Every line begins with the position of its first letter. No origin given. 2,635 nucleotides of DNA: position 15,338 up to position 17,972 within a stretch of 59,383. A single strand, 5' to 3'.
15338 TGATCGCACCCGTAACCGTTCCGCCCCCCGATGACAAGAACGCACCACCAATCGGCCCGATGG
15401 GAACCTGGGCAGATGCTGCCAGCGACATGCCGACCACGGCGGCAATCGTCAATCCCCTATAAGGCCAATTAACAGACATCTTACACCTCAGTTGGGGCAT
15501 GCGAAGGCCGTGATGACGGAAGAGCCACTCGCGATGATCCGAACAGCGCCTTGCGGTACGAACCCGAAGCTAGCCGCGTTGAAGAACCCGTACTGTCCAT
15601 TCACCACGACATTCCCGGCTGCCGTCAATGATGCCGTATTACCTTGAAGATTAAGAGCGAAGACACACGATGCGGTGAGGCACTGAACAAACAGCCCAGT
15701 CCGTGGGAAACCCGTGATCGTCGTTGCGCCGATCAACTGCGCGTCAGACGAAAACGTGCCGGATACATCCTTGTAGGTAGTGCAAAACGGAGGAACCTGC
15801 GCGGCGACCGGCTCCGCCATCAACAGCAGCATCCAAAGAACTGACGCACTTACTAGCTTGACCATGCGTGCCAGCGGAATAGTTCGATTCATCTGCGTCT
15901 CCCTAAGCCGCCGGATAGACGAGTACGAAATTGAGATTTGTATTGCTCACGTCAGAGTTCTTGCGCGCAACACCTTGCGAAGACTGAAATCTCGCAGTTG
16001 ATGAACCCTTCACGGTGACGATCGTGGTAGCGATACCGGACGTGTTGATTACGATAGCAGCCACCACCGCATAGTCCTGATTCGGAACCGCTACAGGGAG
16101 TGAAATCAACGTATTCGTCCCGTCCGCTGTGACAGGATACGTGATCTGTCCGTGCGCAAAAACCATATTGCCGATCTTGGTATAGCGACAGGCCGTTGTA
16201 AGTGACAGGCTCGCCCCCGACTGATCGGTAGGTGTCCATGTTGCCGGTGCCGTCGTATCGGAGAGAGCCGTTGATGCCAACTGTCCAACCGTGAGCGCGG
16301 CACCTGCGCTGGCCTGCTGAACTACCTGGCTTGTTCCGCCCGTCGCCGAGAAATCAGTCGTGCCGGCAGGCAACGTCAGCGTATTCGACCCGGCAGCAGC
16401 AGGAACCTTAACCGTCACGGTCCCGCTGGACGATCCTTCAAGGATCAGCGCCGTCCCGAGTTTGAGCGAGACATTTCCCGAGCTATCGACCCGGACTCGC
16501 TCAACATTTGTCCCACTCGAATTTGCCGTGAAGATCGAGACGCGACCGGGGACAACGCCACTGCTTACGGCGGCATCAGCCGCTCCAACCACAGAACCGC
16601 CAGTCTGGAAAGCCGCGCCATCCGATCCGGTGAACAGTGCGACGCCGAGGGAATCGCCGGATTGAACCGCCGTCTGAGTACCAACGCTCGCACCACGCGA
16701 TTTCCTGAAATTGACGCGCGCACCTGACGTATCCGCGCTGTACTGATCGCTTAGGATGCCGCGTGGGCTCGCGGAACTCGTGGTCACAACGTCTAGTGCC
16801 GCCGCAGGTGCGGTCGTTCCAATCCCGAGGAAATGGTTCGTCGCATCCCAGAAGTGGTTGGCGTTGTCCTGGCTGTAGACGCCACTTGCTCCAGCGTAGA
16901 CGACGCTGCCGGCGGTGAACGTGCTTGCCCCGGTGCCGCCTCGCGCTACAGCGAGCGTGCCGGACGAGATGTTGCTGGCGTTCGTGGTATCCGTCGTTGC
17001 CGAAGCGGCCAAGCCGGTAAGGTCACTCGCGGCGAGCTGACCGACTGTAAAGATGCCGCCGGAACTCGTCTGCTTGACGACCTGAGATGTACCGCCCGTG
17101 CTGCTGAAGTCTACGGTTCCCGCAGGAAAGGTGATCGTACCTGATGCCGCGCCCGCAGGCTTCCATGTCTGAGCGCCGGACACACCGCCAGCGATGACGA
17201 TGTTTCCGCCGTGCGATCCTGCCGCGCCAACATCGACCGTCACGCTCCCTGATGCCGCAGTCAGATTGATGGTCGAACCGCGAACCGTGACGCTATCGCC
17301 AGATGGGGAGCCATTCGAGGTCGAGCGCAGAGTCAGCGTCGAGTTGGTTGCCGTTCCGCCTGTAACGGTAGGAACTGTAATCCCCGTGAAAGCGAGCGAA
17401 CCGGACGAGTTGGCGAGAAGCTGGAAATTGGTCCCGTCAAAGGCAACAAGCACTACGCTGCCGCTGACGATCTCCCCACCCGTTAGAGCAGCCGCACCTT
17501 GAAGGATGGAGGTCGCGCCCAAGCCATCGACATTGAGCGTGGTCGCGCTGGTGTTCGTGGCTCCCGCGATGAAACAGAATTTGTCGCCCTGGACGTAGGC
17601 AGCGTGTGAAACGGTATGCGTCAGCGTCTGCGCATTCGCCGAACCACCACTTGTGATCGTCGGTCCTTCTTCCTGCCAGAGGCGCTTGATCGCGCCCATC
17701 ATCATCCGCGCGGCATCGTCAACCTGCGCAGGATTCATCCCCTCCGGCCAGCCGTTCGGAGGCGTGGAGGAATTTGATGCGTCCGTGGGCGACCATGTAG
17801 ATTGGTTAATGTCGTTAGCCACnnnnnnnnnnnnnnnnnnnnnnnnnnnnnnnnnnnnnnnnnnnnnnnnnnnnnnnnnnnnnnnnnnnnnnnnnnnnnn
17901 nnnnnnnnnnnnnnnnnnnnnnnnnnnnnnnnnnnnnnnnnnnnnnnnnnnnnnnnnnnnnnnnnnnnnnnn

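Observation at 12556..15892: Tail-fibre module proteins carry Sec-signal-like N-termini with a shared A|QVP junction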

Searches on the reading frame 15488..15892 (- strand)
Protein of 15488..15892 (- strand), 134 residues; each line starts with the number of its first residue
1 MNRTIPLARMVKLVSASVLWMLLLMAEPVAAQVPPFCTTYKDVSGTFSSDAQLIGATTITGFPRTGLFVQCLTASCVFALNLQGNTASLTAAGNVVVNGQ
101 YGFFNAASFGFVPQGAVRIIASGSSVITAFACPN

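Call 6: search_protein_families(library=pfam, proteins=[window:15488-15892:-], max_evalue=0.01)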
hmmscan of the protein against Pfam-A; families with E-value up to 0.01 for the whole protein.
window:15488-15892:- (134 aa): 0 families

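Call 7: search_protein_families(library=phrogs, proteins=[window:15488-15892:-], max_evalue=0.01)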
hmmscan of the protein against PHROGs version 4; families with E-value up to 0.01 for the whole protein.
window:15488-15892:- (134 aa): 0 families

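Call 51: find_homologous_proteins(query=window:15488-15892:-, max_evalue=0.01)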
Query window:15488-15892:- (134 aa): 7 proteins with E <= 0.01 among 32 candidates.
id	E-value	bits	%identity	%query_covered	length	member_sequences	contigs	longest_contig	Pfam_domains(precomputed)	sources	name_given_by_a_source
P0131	3.4e-76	271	94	100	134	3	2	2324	-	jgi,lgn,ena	-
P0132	7.8e-41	157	75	79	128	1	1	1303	-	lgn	-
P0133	6.0e-35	138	60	90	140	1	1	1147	-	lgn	-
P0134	4.3e-33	132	57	93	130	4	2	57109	-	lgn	-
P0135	9.1e-32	128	68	70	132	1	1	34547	-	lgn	-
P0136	3.0e-30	123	66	69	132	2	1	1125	-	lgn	-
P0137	5.1e-23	99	47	84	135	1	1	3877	-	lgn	-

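Call 54: find_encoding_contigs(protein=P0134, flank=10000, max_places=2)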
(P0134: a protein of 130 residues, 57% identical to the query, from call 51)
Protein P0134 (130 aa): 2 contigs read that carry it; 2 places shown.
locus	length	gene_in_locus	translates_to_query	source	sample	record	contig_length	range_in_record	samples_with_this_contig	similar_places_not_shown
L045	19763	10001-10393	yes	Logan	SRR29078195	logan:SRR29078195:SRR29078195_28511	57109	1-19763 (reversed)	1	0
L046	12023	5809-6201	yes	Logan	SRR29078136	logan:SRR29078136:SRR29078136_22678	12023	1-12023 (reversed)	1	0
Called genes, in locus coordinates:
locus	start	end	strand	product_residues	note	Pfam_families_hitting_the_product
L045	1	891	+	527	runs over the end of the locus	-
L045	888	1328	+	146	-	-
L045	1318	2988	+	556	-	-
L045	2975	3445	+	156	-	-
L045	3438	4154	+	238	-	-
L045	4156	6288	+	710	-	-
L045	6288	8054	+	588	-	-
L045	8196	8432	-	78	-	-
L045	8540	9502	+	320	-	-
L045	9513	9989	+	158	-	-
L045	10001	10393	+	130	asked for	-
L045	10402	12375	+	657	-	-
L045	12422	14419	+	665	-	-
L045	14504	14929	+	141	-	-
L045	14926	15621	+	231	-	PF01183:Glyco_hydro_25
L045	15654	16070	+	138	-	-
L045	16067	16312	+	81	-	-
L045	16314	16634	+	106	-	-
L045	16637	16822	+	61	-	-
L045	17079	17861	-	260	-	PF01844:HNH, PF14279:HNH_5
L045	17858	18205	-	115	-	PF18013:Phage_lysozyme2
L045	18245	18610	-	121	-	PF10686:YAcAr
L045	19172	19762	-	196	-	?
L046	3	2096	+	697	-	?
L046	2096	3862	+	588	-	-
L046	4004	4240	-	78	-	-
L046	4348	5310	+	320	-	-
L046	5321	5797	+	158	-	-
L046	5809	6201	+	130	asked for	-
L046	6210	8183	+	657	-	-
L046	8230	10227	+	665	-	-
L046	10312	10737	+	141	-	-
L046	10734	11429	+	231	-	PF01183:Glyco_hydro_25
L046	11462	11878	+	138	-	-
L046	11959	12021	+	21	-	?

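Call 55: find_encoding_contigs(protein=P0135, flank=10000, max_places=2)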
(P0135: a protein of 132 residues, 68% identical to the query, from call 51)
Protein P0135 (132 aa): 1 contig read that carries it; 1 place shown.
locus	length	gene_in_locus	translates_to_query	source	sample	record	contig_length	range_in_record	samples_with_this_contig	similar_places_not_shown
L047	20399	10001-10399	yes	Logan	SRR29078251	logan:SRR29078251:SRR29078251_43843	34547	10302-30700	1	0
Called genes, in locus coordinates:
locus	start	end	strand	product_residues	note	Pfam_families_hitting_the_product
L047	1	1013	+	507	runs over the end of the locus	-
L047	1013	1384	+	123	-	-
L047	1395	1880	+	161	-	-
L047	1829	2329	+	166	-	-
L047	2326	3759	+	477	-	PF13884:Peptidase_S74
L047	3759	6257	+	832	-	PF18013:Phage_lysozyme2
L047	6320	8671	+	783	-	-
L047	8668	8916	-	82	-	-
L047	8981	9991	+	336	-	-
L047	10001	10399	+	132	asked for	-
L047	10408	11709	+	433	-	-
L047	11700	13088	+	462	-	-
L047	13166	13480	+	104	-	-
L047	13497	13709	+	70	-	-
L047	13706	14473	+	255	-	-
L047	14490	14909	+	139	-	-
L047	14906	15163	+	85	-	-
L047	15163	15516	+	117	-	-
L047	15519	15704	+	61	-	-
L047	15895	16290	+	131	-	-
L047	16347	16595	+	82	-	-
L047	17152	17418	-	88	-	-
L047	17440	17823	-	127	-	-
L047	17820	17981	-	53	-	-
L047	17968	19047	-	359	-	PF01555:N6_N4_Mtase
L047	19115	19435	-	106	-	-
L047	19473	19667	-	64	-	-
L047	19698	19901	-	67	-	-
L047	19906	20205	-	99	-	-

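Call 57: search_dna_similar(query=window:15488-15892:-, collection=phages, mode=protein, max_evalue=0.001)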
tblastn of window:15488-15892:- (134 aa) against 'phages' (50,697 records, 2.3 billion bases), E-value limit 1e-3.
No match.

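Call 78: predict_structure(alignment_id=A2)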
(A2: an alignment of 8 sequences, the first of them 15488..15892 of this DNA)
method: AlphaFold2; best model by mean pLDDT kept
length: 134 residues; sequences in the alignment: 8
mean_pLDDT: 60.5   pTM: 0.46
mean pLDDT of the five models: 60.5, 59.0, 54.1, 52.9, 45.7
residues with pLDDT >= 90: 0; 70-90: 34; 50-70: 77; < 50: 23
segments of 3 or more residues with pLDDT < 50: 26-30, 89-99
pLDDT, mean of each block of 10 residues (from residue 1): 53 57 49 61 75 60 61 69 59 44 56 70 73 60
secondary structure, 60 per line:
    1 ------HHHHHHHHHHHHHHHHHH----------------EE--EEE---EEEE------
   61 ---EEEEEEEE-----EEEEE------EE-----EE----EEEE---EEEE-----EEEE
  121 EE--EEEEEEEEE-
elements in order: H7-24 E45-47 E51-54 E64-71 E77-81 E101-104 E108-111 E117-122 E125-133

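Call 82: fold_search(model_id=the predicted structure, library=pdb)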
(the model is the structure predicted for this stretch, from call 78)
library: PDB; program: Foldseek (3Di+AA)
matches with E <= 10: 1358; with E <= 0.001: 0
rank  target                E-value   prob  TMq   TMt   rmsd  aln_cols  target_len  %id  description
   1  1nzc_A                6.6e-03  1.00  0.40  0.30   4.0       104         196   13  The high resolution structures of RmlC from Streptococcus suis in complex with dTDP-D-xylose (released 2003-06-24)
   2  7a02_A                9.8e-03  0.97  0.34  0.39   7.1        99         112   15  Bacillus endospore appendages form a novel family of disulfide-linked pili (released 2021-04-28)
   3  7cz6                  9.8e-03  0.77  0.27  0.28  10.0       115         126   16  Protrusion structure of Omono River virus (released 2021-03-03)
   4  1nxm_A                1.6e-02  0.99  0.40  0.29   7.2        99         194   13  The high resolution structures of RmlC from Streptococcus suis (released 2003-06-24)
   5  4tlf_D                2.4e-02  0.98  0.38  0.28   8.5       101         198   12  Crystal structure of Thiol dioxygenase from Pseudomonas aeruginosa (released 2015-06-17)
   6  3afg_B                2.8e-02  0.96  0.38  0.12   6.8       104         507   12  Crystal structure of ProN-Tk-SP from Thermococcus kodakaraensis (released 2010-08-04)
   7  3afg_A                2.8e-02  0.94  0.37  0.12   6.3       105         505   11  Crystal structure of ProN-Tk-SP from Thermococcus kodakaraensis (released 2010-08-04)
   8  9rkv_M                3.0e-02  0.38  0.23  0.08  17.4       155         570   12  Agrobacterium phage 7-7-1 tail fibers (released 2025-12-10)
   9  6xb9_A                3.8e-02  0.84  0.32  0.25   8.4        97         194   11  Crystal structure of Azotobacter vinelandii 3-mercaptopropionic acid dioxygenase in complex with 3-hydroxypropionic ac (released 2021-03-03)
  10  4wvz_D                4.2e-02  0.96  0.38  0.27   8.6       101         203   12  Crystal structure of artificial crosslinked thiol dioxygenase G95C variant from Pseudomonas aeruginosa (released 2016-02-24)
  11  4hmz_C                4.2e-02  0.93  0.39  0.28   5.4       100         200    5  Crystal Structure of ChmJ, a 3'-monoepimerase from Streptomyces bikiniensis in complex with dTDP-quinovose (released 2012-11-21)
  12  7m15_D                4.5e-02  0.94  0.41  0.32   6.2       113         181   12  crystal structure of cj1430 in the presence of GDP-D-glycero-L-gluco-heptose, a GDP-D-glycero-4-keto-D-lyxo-heptose-3, (released 2021-03-24)
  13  7ang_D                4.5e-02  0.92  0.39  0.32   6.5       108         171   10  MlghB, GDP-mannoheptose C3,5 epimerase from Campylobacter jejuni (released 2020-10-21)
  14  7anj_A                4.5e-02  0.90  0.39  0.32   6.4       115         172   10  DdahB, GDP-mannoheptose C3,5 epimerase from Campylobacter jejuni complexed to GDP-mannose (released 2020-10-21)
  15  7m3r_L                4.5e-02  0.28  0.22  0.20  12.7       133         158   12  Crystallographic Structure of the Rhombohedral Crystal Form of STMV Grown from Bromide (released 2021-12-15)
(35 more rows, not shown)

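Call 97: search_solved_structures(query=A2, max_evalue=1)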
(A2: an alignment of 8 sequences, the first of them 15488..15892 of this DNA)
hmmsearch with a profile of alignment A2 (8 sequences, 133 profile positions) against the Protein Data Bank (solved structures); distinct sequences matched with E-value up to 1: 1.
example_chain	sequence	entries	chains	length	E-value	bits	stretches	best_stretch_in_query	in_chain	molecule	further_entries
8bjo_A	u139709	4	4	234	0.94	12.7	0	76-116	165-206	Alginate lyase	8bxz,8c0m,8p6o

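Call 113: find_related_loci(query=A2, collection=viral_contigs, flank=7000)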
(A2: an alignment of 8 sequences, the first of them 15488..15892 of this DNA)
Query A2 (134 aa) in viral_contigs; peptide patterns used: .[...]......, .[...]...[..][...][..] (x = any residue, [..] = any of these).
50 stretches matched a pattern, but none encodes a relative of the query by tblastn (E <= 1e-3).

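Call 114: find_related_loci(query=A2, collection=metagenome_contigs, flank=7000)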
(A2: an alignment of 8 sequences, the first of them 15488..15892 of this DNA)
Query A2 (134 aa) in metagenome_contigs; peptide patterns used: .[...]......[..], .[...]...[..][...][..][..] (x = any residue, [..] = any of these).
224 stretches matched a pattern, but none encodes a relative of the query by tblastn (E <= 1e-3).

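Call 115: find_encoding_contigs(protein=P0137, flank=5000, max_places=2)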
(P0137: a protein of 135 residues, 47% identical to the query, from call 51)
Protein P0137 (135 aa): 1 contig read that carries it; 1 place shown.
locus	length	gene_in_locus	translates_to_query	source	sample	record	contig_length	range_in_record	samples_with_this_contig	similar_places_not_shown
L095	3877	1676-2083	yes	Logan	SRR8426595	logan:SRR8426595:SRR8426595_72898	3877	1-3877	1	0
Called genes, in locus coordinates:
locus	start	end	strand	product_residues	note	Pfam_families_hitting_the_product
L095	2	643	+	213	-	?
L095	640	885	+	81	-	-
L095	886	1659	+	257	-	-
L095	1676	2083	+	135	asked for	-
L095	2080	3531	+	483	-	-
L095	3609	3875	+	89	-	?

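Call 116: find_encoding_contigs(protein=P0131, flank=5000, max_places=3)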
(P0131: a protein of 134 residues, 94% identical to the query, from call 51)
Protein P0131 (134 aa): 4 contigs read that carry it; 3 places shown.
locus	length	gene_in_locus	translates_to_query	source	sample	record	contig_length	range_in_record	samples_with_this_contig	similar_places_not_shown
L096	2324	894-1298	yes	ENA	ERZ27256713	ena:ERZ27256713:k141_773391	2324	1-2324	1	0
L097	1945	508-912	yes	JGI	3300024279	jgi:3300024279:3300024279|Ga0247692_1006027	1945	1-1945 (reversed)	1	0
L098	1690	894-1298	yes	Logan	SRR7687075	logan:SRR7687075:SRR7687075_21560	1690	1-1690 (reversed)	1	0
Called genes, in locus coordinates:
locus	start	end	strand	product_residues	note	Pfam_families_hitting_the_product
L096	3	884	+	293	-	?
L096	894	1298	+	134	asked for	-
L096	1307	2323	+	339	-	?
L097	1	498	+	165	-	?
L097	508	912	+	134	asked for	-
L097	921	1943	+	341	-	?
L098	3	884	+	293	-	?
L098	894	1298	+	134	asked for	-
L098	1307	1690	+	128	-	?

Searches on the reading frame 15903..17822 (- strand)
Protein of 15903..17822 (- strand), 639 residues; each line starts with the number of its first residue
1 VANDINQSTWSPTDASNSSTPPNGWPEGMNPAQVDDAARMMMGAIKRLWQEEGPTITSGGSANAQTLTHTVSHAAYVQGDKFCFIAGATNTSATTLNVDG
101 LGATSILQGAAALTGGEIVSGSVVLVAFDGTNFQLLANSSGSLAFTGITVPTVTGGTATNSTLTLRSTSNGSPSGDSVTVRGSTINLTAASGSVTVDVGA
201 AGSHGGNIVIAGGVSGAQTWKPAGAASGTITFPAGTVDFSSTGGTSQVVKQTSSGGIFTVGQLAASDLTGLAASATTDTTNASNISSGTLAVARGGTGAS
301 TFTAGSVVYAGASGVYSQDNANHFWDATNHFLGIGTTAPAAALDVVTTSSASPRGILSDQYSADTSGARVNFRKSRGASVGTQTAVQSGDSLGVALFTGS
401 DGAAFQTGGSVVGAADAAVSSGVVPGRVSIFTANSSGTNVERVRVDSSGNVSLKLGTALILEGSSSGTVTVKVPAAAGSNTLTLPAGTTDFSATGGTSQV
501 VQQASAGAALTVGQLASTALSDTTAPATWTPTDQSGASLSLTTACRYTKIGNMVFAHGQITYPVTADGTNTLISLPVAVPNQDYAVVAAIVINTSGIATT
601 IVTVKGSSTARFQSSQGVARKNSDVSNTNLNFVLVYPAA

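Call 6: search_protein_families(library=pfam, proteins=[window:15903-17822:-], max_evalue=0.01)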
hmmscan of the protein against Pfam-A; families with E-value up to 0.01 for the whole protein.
window:15903-17822:- (639 aa): 0 families

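Call 7: search_protein_families(library=phrogs, proteins=[window:15903-17822:-], max_evalue=0.01)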
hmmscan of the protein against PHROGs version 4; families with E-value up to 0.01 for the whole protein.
window:15903-17822:- (639 aa): 0 families

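Call 49: find_related_loci(query=window:15903-17822:-, collection=viral_contigs, flank=10000)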
Query window:15903-17822:- (639 aa) in viral_contigs; peptide patterns used: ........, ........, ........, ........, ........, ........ (x = any residue, [..] = any of these).
14 stretches matched a pattern; 7 encode a relative of the query (tblastn E <= 1e-3); 7 distinct loci.
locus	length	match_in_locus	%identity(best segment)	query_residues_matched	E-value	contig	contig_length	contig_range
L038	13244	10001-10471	45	1-147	1e-26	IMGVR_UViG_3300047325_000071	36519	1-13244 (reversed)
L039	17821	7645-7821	56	287-345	2e-14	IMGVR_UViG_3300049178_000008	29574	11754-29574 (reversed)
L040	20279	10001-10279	43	58-149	4e-12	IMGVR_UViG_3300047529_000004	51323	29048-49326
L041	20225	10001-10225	41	65-136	7e-9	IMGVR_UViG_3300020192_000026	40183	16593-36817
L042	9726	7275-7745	30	54-209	5e-7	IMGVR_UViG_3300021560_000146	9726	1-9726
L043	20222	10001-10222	41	305-369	4e-7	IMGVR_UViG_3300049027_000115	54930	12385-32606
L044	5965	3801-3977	37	79-135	7e-4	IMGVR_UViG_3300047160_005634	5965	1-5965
